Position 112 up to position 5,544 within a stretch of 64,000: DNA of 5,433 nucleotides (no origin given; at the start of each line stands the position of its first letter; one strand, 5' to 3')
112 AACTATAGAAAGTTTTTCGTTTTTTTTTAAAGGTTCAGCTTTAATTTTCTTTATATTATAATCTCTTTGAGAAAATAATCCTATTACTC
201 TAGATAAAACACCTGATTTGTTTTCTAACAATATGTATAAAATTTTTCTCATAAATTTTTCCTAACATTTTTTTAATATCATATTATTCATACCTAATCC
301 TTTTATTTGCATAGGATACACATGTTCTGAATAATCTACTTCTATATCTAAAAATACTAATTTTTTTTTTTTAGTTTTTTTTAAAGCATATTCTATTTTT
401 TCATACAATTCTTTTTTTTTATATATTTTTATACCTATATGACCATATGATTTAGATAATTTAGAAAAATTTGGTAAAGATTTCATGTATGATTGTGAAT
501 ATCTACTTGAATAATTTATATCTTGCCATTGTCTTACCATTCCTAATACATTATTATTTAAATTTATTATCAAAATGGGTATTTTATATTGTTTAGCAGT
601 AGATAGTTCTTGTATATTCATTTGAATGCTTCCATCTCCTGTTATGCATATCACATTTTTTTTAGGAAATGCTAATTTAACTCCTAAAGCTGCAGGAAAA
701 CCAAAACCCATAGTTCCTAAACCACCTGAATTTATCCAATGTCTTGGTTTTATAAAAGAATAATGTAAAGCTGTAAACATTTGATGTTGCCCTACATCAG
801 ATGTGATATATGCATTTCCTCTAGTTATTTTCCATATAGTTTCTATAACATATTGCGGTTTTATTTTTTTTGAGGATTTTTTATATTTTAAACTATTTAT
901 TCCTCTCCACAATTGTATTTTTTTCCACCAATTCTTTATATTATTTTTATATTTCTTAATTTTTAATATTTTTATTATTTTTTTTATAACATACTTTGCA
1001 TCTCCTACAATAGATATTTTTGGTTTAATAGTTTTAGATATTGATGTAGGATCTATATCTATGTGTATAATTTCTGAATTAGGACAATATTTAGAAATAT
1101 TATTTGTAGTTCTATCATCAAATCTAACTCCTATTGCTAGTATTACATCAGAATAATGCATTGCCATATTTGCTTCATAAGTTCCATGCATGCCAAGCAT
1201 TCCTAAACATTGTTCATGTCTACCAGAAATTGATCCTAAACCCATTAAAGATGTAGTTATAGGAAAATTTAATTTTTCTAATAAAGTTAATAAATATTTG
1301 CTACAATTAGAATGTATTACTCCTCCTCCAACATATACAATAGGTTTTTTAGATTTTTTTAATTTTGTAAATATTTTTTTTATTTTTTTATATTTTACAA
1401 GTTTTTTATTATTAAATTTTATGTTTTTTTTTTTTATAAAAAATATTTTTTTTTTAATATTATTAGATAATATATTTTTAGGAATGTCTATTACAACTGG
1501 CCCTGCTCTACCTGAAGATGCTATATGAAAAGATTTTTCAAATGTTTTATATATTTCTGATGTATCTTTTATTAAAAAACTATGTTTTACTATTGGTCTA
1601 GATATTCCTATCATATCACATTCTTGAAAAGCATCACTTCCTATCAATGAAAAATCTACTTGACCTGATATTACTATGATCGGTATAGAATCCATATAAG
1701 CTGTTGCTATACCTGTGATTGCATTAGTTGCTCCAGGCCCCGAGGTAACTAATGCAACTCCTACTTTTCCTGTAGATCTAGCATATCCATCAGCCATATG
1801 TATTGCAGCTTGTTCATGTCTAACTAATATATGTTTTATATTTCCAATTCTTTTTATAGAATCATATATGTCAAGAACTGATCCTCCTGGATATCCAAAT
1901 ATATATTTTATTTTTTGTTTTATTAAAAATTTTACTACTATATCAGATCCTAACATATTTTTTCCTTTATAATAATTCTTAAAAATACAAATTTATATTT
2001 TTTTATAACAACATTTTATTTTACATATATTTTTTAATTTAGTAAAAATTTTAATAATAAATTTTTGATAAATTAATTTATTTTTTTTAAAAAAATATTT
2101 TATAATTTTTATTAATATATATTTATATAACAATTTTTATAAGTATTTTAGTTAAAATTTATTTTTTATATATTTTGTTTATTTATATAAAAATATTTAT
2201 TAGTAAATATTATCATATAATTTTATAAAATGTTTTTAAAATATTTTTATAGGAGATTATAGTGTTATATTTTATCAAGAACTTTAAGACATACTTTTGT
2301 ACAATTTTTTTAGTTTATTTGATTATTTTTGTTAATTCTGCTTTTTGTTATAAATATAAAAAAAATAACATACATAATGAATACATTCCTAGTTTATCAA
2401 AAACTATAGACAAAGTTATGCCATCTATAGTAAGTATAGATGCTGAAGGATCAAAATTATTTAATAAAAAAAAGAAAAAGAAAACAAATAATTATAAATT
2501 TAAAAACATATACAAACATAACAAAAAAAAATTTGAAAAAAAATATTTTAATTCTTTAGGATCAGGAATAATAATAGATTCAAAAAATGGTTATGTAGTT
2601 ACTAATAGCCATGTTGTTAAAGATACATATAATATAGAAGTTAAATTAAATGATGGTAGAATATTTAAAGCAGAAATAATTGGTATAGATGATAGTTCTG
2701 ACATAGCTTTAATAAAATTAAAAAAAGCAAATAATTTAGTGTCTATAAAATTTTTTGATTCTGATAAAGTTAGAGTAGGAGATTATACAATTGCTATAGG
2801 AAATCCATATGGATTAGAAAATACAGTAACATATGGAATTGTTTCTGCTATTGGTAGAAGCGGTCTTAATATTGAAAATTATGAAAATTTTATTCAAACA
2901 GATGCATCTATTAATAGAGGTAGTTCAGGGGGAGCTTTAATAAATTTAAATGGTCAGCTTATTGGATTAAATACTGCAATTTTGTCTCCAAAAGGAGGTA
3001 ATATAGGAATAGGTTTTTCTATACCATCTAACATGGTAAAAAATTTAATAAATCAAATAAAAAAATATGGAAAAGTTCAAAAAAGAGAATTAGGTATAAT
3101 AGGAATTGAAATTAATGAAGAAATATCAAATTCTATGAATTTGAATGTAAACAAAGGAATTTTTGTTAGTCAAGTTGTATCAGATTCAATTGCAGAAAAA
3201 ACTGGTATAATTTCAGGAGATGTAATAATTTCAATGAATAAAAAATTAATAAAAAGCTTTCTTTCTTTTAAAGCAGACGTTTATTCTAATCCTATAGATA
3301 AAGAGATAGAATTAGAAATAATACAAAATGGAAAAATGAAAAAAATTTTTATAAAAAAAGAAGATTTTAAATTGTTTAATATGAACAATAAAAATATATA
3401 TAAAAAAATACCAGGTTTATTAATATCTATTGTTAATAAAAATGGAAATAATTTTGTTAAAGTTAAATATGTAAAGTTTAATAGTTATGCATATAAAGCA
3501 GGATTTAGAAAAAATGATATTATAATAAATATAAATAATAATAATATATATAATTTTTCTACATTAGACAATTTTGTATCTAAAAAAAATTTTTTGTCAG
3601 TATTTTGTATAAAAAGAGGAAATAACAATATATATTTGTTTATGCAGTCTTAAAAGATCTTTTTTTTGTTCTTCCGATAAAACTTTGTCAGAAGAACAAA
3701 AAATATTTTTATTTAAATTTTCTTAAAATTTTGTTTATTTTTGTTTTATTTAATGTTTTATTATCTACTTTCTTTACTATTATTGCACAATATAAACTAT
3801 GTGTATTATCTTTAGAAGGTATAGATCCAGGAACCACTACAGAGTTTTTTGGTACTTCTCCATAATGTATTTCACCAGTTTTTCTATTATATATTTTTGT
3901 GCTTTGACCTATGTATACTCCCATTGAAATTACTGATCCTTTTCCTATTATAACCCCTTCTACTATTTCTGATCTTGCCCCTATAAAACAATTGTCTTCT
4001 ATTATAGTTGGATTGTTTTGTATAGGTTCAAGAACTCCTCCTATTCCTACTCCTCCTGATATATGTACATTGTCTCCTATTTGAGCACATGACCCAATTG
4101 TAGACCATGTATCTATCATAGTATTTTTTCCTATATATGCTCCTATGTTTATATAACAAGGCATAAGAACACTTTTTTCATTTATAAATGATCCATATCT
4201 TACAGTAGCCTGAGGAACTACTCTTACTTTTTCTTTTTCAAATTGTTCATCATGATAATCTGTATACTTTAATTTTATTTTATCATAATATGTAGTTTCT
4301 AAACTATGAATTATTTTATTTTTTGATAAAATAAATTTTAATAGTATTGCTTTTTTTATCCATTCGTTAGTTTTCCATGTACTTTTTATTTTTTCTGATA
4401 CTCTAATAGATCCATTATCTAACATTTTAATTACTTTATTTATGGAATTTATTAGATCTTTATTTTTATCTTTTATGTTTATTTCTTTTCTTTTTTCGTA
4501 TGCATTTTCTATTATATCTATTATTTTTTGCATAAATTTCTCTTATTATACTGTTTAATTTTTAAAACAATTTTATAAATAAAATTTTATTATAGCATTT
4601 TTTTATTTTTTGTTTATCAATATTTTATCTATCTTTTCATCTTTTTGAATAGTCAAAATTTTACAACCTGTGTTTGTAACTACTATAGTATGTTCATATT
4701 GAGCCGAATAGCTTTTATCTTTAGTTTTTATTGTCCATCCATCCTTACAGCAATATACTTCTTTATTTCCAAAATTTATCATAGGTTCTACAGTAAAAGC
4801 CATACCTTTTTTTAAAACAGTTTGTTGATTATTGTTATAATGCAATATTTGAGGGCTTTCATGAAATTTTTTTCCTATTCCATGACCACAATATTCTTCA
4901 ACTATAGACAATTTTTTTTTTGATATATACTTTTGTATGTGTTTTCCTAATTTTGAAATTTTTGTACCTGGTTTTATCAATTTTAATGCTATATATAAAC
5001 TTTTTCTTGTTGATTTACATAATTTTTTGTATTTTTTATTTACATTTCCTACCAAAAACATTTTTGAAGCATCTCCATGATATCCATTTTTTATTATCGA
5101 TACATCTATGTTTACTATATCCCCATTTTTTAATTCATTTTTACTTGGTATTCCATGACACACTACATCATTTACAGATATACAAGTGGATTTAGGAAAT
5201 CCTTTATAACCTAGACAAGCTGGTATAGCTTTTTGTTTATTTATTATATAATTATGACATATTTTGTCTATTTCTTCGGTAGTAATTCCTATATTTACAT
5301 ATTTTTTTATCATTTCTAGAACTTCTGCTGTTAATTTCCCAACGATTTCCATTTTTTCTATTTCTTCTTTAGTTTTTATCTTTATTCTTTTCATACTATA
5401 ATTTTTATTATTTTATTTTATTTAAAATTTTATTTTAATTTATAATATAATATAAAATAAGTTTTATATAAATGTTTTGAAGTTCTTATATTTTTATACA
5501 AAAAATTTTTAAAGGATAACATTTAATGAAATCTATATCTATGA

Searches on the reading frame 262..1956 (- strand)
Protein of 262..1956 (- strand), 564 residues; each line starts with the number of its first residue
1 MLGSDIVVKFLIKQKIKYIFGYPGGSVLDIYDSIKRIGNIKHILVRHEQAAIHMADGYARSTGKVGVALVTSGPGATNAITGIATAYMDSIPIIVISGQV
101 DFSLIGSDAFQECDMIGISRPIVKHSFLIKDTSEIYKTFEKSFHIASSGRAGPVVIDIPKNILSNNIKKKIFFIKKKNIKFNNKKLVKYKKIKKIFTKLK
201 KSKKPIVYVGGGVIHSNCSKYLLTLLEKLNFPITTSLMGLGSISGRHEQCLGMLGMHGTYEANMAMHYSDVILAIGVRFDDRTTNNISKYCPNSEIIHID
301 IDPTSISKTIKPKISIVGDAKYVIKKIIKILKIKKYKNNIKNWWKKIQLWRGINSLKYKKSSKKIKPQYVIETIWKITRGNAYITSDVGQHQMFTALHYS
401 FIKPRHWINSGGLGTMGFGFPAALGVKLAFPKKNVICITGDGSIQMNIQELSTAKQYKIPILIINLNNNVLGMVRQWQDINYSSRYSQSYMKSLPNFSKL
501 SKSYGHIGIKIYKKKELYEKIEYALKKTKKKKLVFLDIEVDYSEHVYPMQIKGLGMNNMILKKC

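Call 93: search_protein_families(library=ncbifam, proteins=[window:262-1956:-], max_evalue=0.00001)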
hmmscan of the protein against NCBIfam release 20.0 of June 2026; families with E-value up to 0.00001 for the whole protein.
window:262-1956:- (564 aa): 54 families (the best 25 are shown)
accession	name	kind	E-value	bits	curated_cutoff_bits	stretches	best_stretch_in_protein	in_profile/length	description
NF005936.0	PRK07979.1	equivalog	8.5e-268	889.4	1080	1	3-563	6-570/574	acetolactate synthase 3 large subunit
NF006525.0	PRK08979.1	equivalog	1e-258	859.5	1084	1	3-563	6-568/572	acetolactate synthase 3 large subunit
NF005364.0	PRK06882.1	equivalog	2.5e-258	858.2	1083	1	3-563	6-568/574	acetolactate synthase 3 large subunit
NF005058.0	PRK06466.1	equivalog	1e-250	833.2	951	1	3-563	6-570/574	acetolactate synthase 3 large subunit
TIGR00118.1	acolac_lg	equivalog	4.9e-247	820.9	538.35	1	1-562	1-556/557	biosynthetic-type acetolactate synthase large subunit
NF005409.0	PRK06965.1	equivalog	1.9e-228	759.7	1035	1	2-561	22-582/587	acetolactate synthase 3 catalytic subunit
NF006581.0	PRK09107.1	equivalog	3e-212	706.1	974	1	1-562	11-575/595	acetolactate synthase 3 large subunit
NF006319.0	PRK08527.1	equivalog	1.5e-204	680.6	905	1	1-563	4-561/565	acetolactate synthase large subunit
NF004710.0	PRK06048.1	equivalog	1.5e-202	674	976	1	1-560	8-557/561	acetolactate synthase large subunit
NF005651.0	PRK07418.1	subfamily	1.1e-191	638.3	942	1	2-560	20-579/617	acetolactate synthase large subunit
NF004919.0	PRK06276.1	equivalog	1.8e-189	630.8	866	1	1-561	1-558/582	acetolactate synthase large subunit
NF005824.0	PRK07710.1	equivalog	1.8e-184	614.3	976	1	1-560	17-568/573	acetolactate synthase large subunit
NF005860.0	PRK07789.1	equivalog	2.5e-180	600.8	881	1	1-559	34-597/615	acetolactate synthase large subunit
NF005228.0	PRK06725.1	equivalog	3e-180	600.2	991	1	2-563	17-568/571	acetolactate synthase large subunit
NF006524.0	PRK08978.1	equivalog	1.1e-176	588.4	738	1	1-560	1-544/548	acetolactate synthase 2 catalytic subunit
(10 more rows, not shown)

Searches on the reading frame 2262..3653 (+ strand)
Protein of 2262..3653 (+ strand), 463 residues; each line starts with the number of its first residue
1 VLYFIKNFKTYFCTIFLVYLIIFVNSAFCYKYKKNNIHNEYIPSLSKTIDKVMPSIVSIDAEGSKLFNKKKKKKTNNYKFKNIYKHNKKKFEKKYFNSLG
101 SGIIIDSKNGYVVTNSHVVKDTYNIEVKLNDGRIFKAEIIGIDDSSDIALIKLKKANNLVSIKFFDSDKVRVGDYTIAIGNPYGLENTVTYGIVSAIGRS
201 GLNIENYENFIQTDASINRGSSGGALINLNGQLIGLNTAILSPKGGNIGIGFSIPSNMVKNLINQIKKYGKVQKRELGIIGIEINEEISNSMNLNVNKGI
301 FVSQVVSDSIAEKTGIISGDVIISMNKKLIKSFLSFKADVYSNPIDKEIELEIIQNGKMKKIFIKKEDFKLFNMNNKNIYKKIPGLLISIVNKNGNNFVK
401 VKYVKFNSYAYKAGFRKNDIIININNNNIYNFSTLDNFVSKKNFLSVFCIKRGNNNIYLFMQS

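Call 93: search_protein_families(library=ncbifam, proteins=[window:2262-3653:+], max_evalue=0.00001)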
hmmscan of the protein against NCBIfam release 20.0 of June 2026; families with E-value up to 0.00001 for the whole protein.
window:2262-3653:+ (463 aa): 15 families
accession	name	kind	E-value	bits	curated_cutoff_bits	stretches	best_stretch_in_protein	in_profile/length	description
NF008189.1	PRK10942.1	equivalog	2.1e-148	494.8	720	1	86-462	101-477/477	serine endoprotease DegP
NF007526.1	PRK10139.1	equivalog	4.9e-126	421.1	756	1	40-461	37-455/456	serine endoprotease DegQ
TIGR02037.1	degP_htrA_DO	subfamily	2.3e-124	415.7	416.2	1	44-460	2-433/434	Do family serine endopeptidase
NF041521.1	HhoA_HhoB_HtrA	equivalog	1.3e-82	277.8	450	1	46-369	4-334/335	HhoA/HhoB/HtrA family serine endopeptidase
NF047968.1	SerProtHtrA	equivalog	2.4e-72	244.3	470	1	86-364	75-355/357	serine protease HtrA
TIGR02038.1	protease_degS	equivalog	5.5e-70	236.2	422.95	1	82-364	60-344/351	outer membrane-stress sensor serine endopeptidase DegS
NF008147.1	PRK10898.1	equivalog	6.4e-66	222.9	408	1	81-365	59-346/352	outer membrane-stress sensor serine endopeptidase DegS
NF040960.1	MamE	equivalog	4.5e-56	190.7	800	1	49-264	77-291/659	magnetosome formation protease MamE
NF050055.1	SerProtHtrAMycob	equivalog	1.4e-54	185.8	800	1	97-364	226-496/502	serine protease HtrA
NF053637.1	SerProtHtrAspr2045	equivalog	1.2e-49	169.3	650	1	44-365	61-385/394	serine protease HtrA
NF040961.1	MamO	equivalog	4.2e-21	74.9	800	1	97-269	97-270/648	magnetosome protein MamO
NF033740.0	MarP_fam_protase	equivalog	2e-16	60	250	1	99-266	212-377/390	MarP family serine protease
NF041199.1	trx7_PDZ_seleno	equivalog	3.5e-10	39.4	300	1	292-365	197-271/390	Trx7/PDZ domain-containing (seleno)protein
TIGR00054.1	TIGR00054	equivalog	1.1e-08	34.4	147.55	1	302-446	131-253/421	RIP metalloprotease RseP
NF008046.0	PRK10779.1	equivalog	8.1e-07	28.4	477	0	302-365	226-288/450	sigma E protease regulator RseP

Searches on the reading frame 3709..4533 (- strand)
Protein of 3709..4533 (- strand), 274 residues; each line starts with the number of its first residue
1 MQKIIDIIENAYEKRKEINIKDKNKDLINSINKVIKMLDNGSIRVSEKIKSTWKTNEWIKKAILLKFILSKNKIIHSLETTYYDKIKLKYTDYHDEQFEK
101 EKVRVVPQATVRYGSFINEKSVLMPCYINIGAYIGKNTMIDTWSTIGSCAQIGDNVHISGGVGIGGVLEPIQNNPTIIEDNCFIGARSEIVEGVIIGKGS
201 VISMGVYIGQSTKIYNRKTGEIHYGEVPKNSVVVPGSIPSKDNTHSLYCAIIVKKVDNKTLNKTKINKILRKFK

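Call 93: search_protein_families(library=ncbifam, proteins=[window:3709-4533:-], max_evalue=0.00001)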
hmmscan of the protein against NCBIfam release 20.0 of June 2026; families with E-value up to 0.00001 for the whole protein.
window:3709-4533:- (274 aa): 17 families
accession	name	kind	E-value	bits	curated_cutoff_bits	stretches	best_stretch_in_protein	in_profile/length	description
TIGR00965.1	dapD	equivalog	7.6e-124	412.6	375.4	1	4-272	2-270/271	2,3,4,5-tetrahydropyridine-2,6-dicarboxylate N-succinyltransferase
NF008808.1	PRK11830.1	equivalog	1.3e-109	365.4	204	1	30-271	2-243/243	2,3,4,5-tetrahydropyridine-2,6-dicarboxylate N-succinyltransferase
TIGR03532.1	DapD_Ac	equivalog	2.2e-29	102.8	231.75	1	99-208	83-193/231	2,3,4,5-tetrahydropyridine-2,6-dicarboxylate N-acetyltransferase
TIGR03570.1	NeuD_NnaD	subfamily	1.5e-13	50.8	160.8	1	105-209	90-187/202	NeuD/PglB/VioB family sugar acetyltransferase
NF002060.0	PRK00892.1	subfamily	3.1e-12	46.3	207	1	96-165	113-183/345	UDP-3-O-(3-hydroxymyristoyl)glucosamine N-acyltransferase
TIGR01853.1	lipid_A_lpxD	equivalog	3.4e-11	42.7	242.5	1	73-166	80-175/325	UDP-3-O-(3-hydroxymyristoyl)glucosamine N-acyltransferase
NF010937.0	PRK14357.1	equivalog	1e-10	41.1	658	1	84-210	295-418/448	bifunctional UDP-N-acetylglucosamine diphosphorylase/glucosamine-1-phosphate N-acetyltransferase GlmU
TIGR03535.1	DapD_actino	equivalog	9e-09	34.8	441.5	1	101-225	152-273/320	2,3,4,5-tetrahydropyridine-2,6-dicarboxylate N-succinyltransferase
NF010934.1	PRK14354.1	equivalog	1.9e-08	33.2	450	1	82-211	300-426/447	bifunctional UDP-N-acetylglucosamine diphosphorylase/glucosamine-1-phosphate N-acetyltransferase GlmU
NF006986.0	PRK09451.1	equivalog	5.3e-08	32.1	725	1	90-210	312-429/456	bifunctional UDP-N-acetylglucosamine diphosphorylase/glucosamine-1-phosphate N-acetyltransferase GlmU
NF041874.1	EPS_EpsC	equivalog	2.5e-07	30.5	150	1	123-203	59-141/168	serine O-acetyltransferase EpsC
TIGR03536.1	DapD_gpp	equivalog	2.7e-07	29.8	518.45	1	101-214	177-287/341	2,3,4,5-tetrahydropyridine-2,6-dicarboxylate N-succinyltransferase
NF010935.0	PRK14355.1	equivalog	1.3e-06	27.4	718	1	84-209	308-431/459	bifunctional UDP-N-acetylglucosamine diphosphorylase/glucosamine-1-phosphate N-acetyltransferase GlmU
TIGR01172.1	cysE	equivalog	3.1e-06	27.3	210.65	1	121-204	57-142/162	serine O-acetyltransferase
NF058585.1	HptprglPActTf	PfamEq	5.3e-06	26.1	300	0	177-210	108-141/172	heptaprenylglyceryl phosphate O-acetyltransferase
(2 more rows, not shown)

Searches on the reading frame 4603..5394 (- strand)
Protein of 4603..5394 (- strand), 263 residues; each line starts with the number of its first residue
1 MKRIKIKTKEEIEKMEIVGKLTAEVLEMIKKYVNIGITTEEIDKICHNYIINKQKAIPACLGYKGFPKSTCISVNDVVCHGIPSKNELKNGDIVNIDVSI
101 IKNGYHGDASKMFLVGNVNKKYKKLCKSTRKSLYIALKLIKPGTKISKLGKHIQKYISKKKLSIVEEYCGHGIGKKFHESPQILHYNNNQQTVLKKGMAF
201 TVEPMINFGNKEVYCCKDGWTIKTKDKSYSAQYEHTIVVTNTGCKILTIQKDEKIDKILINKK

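Call 93: search_protein_families(library=ncbifam, proteins=[window:4603-5394:-], max_evalue=0.00001)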
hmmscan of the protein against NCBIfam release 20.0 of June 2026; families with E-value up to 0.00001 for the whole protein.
window:4603-5394:- (263 aa): 13 families
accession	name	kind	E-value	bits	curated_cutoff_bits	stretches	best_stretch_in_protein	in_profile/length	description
TIGR00500.1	met_pdase_I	equivalog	1.3e-97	326.2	171.35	1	4-248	1-245/247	type I methionyl aminopeptidase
NF008970.0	PRK12318.1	equivalog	1.4e-75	254.3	267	1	3-250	40-289/291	methionyl aminopeptidase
NF009533.0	PRK12897.1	equivalog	5.8e-56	189.6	488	1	4-248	2-246/248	type I methionyl aminopeptidase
NF005583.0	PRK07281.1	equivalog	3.1e-41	141.5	445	2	106-254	134-284/286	methionyl aminopeptidase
TIGR00501.1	met_pdase_II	equivalog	3.5e-26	92.4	222.65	1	10-209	3-194/295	type II methionyl aminopeptidase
NF040821.1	dipep_PepQ_Arch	equivalog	1e-15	57.6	630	1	6-208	122-316/346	Xaa-Pro dipeptidase PepQ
NF007310.0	PRK09795.1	equivalog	9.8e-14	50.9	393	1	5-211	126-329/361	aminopeptidase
NF008131.0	PRK10879.1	equivalog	1.5e-11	43.8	465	1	6-258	173-428/438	Xaa-Pro aminopeptidase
TIGR00495.1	crvDNA_42K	hypoth_equivalog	1.5e-11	43.6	430.05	1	6-215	14-224/383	ErbB3-binding protein EBP1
NF038259.1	ectoine_DoeA_2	exception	1.5e-08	33.8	575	1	6-207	153-352/386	ectoine hydrolase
NF011720.0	PRK15173.1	subfamily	3e-07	29.7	420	1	6-185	115-290/343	peptidase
NF011173.0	PRK14575.1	equivalog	4.9e-07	29.1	850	1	6-186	178-354/406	putative peptidase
NF011174.0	PRK14576.1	subfamily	7.8e-06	25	487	1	6-174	177-339/405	putative endopeptidase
